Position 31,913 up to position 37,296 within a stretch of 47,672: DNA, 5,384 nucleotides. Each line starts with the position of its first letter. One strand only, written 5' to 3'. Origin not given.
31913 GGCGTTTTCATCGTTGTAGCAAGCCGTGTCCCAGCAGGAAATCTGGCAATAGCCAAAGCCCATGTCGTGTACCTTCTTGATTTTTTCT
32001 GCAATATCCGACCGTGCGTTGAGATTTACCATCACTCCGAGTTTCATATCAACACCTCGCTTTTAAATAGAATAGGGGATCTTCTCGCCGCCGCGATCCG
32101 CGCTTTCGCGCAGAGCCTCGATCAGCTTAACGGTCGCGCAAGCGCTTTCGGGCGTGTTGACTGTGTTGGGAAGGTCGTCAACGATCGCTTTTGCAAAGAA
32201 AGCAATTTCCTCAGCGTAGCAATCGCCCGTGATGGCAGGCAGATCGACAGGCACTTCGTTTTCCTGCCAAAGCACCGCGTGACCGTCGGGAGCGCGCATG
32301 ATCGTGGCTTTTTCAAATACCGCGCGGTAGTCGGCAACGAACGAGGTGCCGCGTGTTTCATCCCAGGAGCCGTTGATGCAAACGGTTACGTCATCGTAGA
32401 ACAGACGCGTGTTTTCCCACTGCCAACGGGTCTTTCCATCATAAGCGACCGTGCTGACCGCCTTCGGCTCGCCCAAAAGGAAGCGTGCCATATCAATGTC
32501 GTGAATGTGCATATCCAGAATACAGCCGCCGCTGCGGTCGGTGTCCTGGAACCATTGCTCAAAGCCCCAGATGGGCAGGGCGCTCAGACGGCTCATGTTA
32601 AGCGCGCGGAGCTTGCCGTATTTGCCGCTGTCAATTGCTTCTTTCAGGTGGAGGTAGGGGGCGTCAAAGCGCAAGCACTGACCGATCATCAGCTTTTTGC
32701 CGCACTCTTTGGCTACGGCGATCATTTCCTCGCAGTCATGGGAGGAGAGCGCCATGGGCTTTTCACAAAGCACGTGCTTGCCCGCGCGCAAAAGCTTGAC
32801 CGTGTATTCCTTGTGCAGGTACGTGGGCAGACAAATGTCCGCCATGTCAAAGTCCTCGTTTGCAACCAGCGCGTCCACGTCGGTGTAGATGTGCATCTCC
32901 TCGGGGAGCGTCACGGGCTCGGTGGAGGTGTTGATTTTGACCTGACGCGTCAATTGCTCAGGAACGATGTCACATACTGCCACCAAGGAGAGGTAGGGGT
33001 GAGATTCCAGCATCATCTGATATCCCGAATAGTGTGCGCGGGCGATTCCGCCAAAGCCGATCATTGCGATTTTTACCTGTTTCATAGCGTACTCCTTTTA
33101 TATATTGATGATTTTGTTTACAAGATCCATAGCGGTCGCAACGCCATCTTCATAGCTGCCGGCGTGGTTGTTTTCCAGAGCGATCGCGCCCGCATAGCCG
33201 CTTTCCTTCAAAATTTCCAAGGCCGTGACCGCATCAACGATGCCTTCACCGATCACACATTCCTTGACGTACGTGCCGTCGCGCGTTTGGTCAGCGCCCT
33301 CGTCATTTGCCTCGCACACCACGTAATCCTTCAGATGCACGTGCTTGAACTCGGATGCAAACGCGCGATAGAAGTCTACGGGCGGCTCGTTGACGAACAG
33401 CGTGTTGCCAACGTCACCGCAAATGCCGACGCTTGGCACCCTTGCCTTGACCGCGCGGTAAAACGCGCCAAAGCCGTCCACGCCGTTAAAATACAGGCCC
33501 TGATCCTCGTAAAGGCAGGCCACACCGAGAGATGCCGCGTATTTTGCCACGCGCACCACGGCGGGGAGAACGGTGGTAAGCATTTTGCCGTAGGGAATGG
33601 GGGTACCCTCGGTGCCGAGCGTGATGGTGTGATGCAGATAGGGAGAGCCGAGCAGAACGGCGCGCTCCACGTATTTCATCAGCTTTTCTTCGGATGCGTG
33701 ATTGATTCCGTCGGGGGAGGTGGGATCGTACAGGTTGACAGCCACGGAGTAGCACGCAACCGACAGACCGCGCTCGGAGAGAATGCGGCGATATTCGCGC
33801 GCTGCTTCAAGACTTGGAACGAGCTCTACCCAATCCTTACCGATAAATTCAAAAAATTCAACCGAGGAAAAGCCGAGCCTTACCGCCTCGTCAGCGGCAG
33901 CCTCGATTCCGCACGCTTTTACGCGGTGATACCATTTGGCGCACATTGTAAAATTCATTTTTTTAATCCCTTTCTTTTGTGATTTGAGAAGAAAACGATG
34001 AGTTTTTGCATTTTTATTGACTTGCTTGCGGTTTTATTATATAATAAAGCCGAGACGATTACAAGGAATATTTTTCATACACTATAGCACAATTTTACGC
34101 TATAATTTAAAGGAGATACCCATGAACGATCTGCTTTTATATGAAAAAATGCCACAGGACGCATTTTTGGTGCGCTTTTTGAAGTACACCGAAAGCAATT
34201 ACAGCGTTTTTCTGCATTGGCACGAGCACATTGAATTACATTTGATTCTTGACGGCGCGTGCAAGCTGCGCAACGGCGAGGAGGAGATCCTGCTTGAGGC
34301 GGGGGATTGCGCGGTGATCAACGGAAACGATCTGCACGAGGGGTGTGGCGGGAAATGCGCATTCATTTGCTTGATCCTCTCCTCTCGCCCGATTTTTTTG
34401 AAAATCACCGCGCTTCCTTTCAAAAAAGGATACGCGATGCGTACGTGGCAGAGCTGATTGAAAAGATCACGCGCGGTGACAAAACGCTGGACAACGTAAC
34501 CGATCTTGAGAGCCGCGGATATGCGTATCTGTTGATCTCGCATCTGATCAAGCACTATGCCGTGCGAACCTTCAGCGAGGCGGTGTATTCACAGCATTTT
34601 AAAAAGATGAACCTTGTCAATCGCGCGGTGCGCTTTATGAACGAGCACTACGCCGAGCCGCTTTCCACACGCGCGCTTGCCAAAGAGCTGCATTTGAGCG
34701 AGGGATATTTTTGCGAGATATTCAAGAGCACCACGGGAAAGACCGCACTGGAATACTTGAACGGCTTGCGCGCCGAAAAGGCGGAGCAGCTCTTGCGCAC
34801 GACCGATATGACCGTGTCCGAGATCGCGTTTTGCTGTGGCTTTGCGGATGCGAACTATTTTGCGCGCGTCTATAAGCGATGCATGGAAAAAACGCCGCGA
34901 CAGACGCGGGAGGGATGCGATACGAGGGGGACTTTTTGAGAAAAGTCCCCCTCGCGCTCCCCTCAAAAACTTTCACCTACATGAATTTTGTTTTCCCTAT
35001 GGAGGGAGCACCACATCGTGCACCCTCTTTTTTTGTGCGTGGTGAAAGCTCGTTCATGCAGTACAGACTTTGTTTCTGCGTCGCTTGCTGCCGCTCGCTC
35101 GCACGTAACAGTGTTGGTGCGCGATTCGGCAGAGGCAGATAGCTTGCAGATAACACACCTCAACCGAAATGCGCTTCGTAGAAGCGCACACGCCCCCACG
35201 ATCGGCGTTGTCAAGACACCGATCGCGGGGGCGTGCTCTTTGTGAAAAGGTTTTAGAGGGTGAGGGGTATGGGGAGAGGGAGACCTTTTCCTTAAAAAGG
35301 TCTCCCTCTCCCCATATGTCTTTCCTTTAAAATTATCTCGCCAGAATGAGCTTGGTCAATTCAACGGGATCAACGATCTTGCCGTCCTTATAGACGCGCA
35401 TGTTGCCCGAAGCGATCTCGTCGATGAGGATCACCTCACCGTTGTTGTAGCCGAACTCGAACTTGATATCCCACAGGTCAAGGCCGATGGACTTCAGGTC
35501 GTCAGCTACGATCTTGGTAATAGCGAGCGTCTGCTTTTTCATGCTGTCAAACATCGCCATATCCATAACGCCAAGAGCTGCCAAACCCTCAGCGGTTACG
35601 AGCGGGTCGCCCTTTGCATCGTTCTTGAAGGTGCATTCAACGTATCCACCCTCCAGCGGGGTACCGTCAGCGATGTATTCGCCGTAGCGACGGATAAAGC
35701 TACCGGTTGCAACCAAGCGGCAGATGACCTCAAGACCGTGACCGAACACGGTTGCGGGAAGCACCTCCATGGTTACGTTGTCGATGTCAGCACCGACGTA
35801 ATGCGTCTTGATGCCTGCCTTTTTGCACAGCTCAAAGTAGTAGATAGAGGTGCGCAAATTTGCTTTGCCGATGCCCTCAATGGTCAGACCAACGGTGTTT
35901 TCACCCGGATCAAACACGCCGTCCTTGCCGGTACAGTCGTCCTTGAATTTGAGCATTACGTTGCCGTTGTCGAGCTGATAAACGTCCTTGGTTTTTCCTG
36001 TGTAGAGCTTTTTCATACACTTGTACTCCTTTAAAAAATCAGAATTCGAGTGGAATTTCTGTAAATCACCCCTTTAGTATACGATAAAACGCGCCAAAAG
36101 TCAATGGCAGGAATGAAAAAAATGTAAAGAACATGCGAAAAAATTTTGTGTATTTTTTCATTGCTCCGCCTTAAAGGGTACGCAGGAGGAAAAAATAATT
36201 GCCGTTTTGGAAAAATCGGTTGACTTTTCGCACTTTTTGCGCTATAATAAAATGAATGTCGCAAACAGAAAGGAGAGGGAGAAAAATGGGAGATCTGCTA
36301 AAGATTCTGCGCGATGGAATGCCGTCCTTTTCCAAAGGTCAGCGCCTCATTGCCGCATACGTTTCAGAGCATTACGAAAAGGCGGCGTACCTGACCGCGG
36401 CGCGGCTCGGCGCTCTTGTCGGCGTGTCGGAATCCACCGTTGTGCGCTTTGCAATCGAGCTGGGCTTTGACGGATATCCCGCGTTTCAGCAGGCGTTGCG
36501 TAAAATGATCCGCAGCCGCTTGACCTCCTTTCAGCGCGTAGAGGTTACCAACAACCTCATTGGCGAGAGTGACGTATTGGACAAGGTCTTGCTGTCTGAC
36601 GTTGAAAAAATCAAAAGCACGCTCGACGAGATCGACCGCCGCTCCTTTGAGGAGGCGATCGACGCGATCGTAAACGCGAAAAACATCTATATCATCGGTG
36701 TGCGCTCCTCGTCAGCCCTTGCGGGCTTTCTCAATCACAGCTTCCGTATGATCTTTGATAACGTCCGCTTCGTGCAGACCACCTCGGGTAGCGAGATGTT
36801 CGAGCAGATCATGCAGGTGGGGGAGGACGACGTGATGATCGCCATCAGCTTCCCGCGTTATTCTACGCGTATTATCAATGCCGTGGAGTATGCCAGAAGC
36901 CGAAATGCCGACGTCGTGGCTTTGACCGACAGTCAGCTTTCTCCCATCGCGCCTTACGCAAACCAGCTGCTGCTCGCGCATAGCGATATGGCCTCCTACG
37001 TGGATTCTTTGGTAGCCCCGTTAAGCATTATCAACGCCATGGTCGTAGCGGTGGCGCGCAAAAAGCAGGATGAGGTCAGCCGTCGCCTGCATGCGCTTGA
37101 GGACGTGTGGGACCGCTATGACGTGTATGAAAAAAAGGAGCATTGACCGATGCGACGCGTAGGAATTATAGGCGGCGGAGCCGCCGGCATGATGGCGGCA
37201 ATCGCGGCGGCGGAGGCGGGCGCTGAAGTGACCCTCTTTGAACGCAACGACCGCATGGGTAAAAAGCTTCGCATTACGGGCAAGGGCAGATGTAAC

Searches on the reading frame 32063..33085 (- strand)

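Call 96: search_protein_families(library=pfam, proteins=[window:32063-33085:-], max_evalue=0.00001)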
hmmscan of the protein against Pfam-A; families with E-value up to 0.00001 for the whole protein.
window:32063-33085:- (340 aa): 3 families
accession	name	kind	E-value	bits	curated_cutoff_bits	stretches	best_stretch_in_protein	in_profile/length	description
PF01408.29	GFO_IDH_MocA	-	2.5e-24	86.7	24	1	4-135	1-119/120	Oxidoreductase family, NAD-binding Rossmann fold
PF22725.1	GFO_IDH_MocA_C3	-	3.8e-16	59.7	27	1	144-215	1-73/124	GFO/IDH/MocA C-terminal domain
PF02894.22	GFO_IDH_MocA_C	-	4.4e-10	40.2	22.9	1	148-234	1-84/218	Oxidoreductase family, C-terminal alpha/beta domain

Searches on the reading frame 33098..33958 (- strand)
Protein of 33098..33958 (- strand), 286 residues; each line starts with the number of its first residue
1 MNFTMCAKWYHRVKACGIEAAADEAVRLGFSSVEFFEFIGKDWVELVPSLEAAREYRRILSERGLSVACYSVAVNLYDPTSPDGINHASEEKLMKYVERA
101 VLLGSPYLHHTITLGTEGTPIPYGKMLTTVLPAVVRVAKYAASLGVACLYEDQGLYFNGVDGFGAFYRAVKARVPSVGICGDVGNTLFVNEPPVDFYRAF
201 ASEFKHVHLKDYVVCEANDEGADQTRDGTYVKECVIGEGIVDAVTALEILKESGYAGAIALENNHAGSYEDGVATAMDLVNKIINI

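Call 96: search_protein_families(library=pfam, proteins=[window:33098-33958:-], max_evalue=0.00001)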
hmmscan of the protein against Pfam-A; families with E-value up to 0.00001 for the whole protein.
window:33098-33958:- (286 aa): 1 family
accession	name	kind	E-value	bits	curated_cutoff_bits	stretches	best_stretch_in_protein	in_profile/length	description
PF01261.30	AP_endonuc_2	-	2e-21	77.3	31.1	1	23-279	2-245/249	Xylose isomerase-like TIM barrel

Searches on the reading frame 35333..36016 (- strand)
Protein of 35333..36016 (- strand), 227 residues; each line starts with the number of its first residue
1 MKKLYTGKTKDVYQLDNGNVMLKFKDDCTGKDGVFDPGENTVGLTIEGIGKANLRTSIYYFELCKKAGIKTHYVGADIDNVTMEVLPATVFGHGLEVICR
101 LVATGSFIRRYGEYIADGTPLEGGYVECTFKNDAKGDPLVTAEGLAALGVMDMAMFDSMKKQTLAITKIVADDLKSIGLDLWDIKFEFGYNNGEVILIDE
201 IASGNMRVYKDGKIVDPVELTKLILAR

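Call 96: search_protein_families(library=pfam, proteins=[window:35333-36016:-], max_evalue=0.00001)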
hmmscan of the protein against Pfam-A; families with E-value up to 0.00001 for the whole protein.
window:35333-36016:- (227 aa): 1 family
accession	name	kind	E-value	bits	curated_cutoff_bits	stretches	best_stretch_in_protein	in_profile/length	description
PF01259.24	SAICAR_synt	-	1.8e-37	129.7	20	1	3-213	1-201/233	SAICAR synthetase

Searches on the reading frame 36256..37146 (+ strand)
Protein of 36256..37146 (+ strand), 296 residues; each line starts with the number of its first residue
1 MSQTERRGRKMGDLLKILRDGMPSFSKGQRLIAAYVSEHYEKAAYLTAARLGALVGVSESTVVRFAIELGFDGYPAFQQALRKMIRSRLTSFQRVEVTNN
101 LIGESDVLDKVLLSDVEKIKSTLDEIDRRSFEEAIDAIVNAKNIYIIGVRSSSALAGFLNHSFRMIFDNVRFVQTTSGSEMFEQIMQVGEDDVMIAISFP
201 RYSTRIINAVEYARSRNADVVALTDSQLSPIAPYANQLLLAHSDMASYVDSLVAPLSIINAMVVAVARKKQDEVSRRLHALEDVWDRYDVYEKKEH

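Call 96: search_protein_families(library=pfam, proteins=[window:36256-37146:+], max_evalue=0.00001)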
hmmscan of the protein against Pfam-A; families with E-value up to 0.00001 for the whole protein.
window:36256-37146:+ (296 aa): 2 families
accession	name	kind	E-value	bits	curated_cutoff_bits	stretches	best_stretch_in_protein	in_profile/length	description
PF01380.27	SIS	-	6.5e-23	81.4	25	1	138-265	2-131/131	SIS domain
PF01418.23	HTH_6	-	1.3e-11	44.8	28.3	1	14-85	3-74/77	Helix-turn-helix domain, rpiR family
